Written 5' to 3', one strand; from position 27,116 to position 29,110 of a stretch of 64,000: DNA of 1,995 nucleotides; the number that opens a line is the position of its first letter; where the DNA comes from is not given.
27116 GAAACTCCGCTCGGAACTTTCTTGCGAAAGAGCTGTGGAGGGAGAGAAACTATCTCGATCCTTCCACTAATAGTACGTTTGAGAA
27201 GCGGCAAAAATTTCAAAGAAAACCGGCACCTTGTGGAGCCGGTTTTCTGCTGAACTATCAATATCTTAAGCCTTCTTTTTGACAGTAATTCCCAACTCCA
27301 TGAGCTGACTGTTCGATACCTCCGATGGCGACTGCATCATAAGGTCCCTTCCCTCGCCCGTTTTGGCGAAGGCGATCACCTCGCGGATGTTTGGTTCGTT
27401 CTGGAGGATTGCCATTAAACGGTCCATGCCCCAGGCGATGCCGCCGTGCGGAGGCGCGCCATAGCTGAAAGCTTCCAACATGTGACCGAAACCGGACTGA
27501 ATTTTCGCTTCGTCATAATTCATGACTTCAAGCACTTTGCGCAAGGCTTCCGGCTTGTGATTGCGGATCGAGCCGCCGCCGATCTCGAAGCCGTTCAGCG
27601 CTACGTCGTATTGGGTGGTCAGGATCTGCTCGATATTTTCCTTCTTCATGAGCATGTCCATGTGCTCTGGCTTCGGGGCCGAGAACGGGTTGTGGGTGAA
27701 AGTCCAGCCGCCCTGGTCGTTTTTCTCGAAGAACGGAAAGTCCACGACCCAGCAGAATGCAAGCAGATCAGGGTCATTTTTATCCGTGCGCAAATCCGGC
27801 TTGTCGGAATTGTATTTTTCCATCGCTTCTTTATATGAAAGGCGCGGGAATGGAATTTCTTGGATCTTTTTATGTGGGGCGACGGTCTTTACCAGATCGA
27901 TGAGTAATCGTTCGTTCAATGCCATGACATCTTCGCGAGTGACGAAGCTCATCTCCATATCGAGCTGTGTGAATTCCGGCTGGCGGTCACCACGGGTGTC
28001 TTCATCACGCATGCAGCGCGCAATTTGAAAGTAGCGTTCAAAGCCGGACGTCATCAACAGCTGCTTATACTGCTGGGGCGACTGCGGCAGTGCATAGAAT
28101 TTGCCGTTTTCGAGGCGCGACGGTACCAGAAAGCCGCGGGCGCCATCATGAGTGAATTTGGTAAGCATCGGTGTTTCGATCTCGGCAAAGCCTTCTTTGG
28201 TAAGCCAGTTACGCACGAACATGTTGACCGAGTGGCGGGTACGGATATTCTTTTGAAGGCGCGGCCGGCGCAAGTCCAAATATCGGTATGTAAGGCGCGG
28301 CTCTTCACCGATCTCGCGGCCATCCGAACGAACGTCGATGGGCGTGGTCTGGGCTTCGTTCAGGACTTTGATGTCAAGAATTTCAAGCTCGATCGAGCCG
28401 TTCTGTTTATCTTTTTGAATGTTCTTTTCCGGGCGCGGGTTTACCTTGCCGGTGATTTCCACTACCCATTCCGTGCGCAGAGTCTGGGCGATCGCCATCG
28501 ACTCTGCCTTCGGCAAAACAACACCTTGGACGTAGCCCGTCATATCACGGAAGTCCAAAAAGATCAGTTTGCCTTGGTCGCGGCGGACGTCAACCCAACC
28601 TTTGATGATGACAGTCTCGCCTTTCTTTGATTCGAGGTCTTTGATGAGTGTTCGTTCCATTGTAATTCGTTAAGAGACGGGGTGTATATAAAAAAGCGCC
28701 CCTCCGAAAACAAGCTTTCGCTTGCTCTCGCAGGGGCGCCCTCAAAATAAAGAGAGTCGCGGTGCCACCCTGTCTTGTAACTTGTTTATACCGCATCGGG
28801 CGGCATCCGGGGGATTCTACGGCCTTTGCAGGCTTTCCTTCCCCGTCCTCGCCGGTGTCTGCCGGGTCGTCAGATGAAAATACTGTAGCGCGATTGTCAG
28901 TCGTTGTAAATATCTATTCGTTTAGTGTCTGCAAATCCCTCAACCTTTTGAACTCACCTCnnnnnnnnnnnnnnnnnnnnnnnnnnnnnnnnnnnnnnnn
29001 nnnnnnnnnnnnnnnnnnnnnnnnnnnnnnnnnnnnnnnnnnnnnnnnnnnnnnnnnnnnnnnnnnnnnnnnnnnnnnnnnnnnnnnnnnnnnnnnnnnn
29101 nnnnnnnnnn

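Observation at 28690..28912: T-box riboswitch controlling a short-form aspS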

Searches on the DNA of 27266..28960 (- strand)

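Call 4: search_rna_families(source=window, start=28600, end=28960, threshold=evalue, max_evalue=10, show_alignments=5)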
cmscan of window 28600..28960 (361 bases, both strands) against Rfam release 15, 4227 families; matches with E-value up to 10: 6.
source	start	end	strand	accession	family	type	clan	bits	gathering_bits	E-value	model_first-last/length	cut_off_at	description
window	28601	28681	+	RF00188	SNORD103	Gene; snRNA; snoRNA; CD-box;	-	15.9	45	1.7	1-83/83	no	Small nucleolar RNA SNORD103/SNORD85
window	28767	28873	+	RF02169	PVT1_6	Gene; lncRNA;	-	15.5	45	1.7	1-113/113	no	Pvt1 oncogene conserved region 6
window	28696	28739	-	RF01700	Collinsella-1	Gene; sRNA;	-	11.3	35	1.1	2-46/196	no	Collinsella-1 RNA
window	28732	28771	-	RF00230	T-box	Cis-reg; leader;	-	11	93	3.5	187-216/219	no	T-box leader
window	28679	28721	+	RF01792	eiav_FSE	Cis-reg; frameshift_element;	-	10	40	9.7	1-35/35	no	ribosomal frameshift site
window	28600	28645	+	RF00065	snoR9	Gene; snRNA; snoRNA; CD-box;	CL00132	9.6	90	9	79-128/128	5'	Small nucleolar RNA snoR9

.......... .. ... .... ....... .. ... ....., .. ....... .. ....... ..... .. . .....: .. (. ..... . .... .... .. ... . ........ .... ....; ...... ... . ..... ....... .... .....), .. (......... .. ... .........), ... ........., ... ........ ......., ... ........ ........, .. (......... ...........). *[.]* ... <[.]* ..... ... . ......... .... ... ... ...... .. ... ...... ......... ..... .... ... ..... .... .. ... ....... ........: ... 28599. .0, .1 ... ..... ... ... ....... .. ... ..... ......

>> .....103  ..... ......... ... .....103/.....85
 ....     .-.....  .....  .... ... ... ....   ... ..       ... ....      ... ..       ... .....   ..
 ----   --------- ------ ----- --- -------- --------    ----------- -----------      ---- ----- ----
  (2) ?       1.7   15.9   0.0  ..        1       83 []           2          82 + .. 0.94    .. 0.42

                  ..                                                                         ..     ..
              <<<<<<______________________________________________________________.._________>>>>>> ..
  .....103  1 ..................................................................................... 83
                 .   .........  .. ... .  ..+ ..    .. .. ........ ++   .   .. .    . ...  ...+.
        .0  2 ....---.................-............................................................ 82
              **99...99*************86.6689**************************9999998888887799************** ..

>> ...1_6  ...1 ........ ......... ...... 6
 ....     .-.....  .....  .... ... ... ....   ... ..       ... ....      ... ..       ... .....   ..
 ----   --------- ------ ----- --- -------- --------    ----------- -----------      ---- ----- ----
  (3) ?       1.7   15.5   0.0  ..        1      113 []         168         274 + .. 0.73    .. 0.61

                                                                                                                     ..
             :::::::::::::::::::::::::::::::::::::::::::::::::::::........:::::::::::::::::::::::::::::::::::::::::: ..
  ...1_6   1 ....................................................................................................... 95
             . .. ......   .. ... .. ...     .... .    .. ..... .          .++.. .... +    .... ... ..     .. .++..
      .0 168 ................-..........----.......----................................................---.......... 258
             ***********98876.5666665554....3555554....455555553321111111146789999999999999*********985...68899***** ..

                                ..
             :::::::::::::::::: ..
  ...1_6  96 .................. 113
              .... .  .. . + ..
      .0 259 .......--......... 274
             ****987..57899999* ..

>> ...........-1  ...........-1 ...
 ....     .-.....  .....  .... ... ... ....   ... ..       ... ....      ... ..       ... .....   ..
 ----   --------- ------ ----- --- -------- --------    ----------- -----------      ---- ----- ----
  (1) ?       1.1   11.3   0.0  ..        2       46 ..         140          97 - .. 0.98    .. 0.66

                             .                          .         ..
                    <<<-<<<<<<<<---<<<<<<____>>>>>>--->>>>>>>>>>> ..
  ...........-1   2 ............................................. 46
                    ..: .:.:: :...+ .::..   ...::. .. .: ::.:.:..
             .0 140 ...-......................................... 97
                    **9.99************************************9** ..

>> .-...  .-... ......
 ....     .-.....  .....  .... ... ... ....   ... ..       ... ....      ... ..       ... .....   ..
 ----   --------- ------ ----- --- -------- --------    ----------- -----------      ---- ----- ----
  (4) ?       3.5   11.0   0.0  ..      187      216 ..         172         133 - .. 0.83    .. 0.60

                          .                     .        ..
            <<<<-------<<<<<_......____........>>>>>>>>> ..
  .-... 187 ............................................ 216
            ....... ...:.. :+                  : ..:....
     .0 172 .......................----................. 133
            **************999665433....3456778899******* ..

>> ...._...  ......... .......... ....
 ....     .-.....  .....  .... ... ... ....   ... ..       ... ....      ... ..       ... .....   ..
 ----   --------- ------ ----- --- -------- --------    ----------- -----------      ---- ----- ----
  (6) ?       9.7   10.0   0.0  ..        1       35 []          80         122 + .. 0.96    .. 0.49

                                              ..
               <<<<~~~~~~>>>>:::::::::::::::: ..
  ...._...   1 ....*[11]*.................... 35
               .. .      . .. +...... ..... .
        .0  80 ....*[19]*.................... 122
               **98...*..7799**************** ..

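Call 33: build_rna_model(alignment_id=A3, structure=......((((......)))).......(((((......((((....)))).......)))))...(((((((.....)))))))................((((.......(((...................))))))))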
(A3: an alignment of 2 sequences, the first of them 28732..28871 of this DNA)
Model R1 built from alignment A3 (2 sequences, 140 columns); structure: as given.
model positions 140; base pairs 27; branch points 3; effective number of sequences 0.8; information 0.592 bits per position. Calibrated on 0.2 Mb of random sequence (short: E-values are rough).
structure used (alignment columns):
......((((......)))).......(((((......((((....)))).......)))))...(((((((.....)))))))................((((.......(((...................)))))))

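Call 34: search_with_rna_model(model_id=R1, sources=[window, L001, L002, L003, L004, L005, L006, L007, L008, L009, L010, L011, L012, L013, L014, L015, L016, L017, L018, L019, L020, L021, L022, L023, L024, L025, L026, L027, L028, L029, L030, L031, L032, L033, L034, L035, L036, L037, L038, L039, L040, L041, L042, L043, L044, L045, L046, L047, L048, L049, L050, L051, L052, L053, L054, L055, L056, L057, L058, L059, L060, L061, L062, L063, L064, L065, L066, L067, L068, L069, L070, L071, L072, L073, L074, L075, L076, L077, L078, L079, L080], max_evalue=10, make_alignment=true, show_alignments=10)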
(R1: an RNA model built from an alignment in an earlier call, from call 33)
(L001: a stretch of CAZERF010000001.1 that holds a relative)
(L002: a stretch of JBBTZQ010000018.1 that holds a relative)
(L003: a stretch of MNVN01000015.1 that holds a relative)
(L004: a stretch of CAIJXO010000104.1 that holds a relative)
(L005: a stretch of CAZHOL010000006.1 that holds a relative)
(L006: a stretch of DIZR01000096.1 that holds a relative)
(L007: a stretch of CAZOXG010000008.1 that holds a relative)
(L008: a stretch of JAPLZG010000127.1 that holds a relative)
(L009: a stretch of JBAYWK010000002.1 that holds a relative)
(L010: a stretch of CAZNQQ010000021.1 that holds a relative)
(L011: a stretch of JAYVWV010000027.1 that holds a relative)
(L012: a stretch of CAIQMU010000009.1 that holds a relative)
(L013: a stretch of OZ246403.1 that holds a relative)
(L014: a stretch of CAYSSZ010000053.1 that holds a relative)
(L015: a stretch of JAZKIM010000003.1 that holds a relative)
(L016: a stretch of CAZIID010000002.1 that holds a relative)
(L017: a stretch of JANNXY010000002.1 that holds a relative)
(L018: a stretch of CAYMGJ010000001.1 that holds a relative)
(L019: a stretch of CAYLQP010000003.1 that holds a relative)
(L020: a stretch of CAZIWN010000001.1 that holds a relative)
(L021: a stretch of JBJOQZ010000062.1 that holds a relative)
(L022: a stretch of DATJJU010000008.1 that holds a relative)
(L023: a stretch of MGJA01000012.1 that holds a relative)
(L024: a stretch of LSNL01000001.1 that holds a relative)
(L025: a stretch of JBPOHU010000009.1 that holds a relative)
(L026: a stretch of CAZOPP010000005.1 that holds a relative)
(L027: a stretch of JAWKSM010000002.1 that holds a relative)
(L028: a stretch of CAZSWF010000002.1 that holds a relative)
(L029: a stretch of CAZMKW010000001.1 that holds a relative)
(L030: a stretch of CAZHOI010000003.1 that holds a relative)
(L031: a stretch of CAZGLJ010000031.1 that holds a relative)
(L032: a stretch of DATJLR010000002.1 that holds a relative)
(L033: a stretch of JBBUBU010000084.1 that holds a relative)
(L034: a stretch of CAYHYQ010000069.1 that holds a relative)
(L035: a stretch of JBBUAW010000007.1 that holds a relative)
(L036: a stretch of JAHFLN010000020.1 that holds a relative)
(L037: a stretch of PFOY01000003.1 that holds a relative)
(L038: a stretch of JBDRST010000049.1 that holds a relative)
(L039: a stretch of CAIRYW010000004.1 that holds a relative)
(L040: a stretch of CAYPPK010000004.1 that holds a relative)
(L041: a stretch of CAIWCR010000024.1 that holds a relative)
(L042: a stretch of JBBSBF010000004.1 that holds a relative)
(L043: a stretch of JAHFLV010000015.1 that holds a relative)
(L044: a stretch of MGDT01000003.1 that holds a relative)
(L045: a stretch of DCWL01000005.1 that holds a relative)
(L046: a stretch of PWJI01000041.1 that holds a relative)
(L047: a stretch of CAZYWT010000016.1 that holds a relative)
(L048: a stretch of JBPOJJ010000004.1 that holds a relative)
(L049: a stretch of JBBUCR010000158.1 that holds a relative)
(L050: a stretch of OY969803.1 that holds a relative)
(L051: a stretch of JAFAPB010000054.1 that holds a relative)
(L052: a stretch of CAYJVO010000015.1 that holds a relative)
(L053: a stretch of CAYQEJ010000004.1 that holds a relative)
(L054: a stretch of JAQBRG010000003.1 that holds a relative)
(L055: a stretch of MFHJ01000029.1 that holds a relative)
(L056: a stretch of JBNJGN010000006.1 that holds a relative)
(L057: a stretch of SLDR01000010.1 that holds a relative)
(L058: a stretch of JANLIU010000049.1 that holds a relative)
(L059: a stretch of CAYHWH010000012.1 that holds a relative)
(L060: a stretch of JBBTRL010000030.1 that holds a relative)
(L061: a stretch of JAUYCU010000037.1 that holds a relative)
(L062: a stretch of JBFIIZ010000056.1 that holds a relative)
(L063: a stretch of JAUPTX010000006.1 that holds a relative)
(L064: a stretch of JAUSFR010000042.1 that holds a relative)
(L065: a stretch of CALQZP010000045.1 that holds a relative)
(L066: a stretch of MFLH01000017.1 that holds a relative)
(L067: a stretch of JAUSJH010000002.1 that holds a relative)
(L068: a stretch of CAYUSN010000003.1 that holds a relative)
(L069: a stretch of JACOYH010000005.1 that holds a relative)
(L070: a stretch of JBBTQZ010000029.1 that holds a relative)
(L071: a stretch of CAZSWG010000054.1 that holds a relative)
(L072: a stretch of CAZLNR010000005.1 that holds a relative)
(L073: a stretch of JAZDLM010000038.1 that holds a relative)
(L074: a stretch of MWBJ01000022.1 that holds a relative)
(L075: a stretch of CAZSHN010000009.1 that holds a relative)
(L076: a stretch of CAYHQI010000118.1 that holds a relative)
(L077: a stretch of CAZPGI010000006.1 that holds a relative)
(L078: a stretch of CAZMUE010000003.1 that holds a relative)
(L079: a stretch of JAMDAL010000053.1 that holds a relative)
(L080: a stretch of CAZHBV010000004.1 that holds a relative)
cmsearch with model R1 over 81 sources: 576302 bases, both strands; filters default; matches with E-value up to 10: 10.
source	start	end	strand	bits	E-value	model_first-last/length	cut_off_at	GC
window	28732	28871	-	188.2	8.1e-52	1-140/140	no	0.61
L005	2810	2941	+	67.1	5.2e-17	1-140/140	no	0.55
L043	2732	2884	+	64.3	3.3e-16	1-140/140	no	0.52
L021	628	851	+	63.5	5.4e-16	1-140/140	no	0.49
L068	2778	2914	+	50.9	2.4e-12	1-140/140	no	0.61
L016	195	301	+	39.5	4.4e-09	1-140/140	no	0.48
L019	2810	2913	+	27.5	1.2e-05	1-140/140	no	0.41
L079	2243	2402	+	26.3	2.8e-05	1-140/140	no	0.43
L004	782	861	+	15.8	0.029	1-140/140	no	0.47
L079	3226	3252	+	8.3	4.2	32-58/140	no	0.41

Alignment A4: 10 matches aligned to the model, 292 columns, each read 5' to 3' on its own strand. Consensus structure (alignment columns), stored with it:
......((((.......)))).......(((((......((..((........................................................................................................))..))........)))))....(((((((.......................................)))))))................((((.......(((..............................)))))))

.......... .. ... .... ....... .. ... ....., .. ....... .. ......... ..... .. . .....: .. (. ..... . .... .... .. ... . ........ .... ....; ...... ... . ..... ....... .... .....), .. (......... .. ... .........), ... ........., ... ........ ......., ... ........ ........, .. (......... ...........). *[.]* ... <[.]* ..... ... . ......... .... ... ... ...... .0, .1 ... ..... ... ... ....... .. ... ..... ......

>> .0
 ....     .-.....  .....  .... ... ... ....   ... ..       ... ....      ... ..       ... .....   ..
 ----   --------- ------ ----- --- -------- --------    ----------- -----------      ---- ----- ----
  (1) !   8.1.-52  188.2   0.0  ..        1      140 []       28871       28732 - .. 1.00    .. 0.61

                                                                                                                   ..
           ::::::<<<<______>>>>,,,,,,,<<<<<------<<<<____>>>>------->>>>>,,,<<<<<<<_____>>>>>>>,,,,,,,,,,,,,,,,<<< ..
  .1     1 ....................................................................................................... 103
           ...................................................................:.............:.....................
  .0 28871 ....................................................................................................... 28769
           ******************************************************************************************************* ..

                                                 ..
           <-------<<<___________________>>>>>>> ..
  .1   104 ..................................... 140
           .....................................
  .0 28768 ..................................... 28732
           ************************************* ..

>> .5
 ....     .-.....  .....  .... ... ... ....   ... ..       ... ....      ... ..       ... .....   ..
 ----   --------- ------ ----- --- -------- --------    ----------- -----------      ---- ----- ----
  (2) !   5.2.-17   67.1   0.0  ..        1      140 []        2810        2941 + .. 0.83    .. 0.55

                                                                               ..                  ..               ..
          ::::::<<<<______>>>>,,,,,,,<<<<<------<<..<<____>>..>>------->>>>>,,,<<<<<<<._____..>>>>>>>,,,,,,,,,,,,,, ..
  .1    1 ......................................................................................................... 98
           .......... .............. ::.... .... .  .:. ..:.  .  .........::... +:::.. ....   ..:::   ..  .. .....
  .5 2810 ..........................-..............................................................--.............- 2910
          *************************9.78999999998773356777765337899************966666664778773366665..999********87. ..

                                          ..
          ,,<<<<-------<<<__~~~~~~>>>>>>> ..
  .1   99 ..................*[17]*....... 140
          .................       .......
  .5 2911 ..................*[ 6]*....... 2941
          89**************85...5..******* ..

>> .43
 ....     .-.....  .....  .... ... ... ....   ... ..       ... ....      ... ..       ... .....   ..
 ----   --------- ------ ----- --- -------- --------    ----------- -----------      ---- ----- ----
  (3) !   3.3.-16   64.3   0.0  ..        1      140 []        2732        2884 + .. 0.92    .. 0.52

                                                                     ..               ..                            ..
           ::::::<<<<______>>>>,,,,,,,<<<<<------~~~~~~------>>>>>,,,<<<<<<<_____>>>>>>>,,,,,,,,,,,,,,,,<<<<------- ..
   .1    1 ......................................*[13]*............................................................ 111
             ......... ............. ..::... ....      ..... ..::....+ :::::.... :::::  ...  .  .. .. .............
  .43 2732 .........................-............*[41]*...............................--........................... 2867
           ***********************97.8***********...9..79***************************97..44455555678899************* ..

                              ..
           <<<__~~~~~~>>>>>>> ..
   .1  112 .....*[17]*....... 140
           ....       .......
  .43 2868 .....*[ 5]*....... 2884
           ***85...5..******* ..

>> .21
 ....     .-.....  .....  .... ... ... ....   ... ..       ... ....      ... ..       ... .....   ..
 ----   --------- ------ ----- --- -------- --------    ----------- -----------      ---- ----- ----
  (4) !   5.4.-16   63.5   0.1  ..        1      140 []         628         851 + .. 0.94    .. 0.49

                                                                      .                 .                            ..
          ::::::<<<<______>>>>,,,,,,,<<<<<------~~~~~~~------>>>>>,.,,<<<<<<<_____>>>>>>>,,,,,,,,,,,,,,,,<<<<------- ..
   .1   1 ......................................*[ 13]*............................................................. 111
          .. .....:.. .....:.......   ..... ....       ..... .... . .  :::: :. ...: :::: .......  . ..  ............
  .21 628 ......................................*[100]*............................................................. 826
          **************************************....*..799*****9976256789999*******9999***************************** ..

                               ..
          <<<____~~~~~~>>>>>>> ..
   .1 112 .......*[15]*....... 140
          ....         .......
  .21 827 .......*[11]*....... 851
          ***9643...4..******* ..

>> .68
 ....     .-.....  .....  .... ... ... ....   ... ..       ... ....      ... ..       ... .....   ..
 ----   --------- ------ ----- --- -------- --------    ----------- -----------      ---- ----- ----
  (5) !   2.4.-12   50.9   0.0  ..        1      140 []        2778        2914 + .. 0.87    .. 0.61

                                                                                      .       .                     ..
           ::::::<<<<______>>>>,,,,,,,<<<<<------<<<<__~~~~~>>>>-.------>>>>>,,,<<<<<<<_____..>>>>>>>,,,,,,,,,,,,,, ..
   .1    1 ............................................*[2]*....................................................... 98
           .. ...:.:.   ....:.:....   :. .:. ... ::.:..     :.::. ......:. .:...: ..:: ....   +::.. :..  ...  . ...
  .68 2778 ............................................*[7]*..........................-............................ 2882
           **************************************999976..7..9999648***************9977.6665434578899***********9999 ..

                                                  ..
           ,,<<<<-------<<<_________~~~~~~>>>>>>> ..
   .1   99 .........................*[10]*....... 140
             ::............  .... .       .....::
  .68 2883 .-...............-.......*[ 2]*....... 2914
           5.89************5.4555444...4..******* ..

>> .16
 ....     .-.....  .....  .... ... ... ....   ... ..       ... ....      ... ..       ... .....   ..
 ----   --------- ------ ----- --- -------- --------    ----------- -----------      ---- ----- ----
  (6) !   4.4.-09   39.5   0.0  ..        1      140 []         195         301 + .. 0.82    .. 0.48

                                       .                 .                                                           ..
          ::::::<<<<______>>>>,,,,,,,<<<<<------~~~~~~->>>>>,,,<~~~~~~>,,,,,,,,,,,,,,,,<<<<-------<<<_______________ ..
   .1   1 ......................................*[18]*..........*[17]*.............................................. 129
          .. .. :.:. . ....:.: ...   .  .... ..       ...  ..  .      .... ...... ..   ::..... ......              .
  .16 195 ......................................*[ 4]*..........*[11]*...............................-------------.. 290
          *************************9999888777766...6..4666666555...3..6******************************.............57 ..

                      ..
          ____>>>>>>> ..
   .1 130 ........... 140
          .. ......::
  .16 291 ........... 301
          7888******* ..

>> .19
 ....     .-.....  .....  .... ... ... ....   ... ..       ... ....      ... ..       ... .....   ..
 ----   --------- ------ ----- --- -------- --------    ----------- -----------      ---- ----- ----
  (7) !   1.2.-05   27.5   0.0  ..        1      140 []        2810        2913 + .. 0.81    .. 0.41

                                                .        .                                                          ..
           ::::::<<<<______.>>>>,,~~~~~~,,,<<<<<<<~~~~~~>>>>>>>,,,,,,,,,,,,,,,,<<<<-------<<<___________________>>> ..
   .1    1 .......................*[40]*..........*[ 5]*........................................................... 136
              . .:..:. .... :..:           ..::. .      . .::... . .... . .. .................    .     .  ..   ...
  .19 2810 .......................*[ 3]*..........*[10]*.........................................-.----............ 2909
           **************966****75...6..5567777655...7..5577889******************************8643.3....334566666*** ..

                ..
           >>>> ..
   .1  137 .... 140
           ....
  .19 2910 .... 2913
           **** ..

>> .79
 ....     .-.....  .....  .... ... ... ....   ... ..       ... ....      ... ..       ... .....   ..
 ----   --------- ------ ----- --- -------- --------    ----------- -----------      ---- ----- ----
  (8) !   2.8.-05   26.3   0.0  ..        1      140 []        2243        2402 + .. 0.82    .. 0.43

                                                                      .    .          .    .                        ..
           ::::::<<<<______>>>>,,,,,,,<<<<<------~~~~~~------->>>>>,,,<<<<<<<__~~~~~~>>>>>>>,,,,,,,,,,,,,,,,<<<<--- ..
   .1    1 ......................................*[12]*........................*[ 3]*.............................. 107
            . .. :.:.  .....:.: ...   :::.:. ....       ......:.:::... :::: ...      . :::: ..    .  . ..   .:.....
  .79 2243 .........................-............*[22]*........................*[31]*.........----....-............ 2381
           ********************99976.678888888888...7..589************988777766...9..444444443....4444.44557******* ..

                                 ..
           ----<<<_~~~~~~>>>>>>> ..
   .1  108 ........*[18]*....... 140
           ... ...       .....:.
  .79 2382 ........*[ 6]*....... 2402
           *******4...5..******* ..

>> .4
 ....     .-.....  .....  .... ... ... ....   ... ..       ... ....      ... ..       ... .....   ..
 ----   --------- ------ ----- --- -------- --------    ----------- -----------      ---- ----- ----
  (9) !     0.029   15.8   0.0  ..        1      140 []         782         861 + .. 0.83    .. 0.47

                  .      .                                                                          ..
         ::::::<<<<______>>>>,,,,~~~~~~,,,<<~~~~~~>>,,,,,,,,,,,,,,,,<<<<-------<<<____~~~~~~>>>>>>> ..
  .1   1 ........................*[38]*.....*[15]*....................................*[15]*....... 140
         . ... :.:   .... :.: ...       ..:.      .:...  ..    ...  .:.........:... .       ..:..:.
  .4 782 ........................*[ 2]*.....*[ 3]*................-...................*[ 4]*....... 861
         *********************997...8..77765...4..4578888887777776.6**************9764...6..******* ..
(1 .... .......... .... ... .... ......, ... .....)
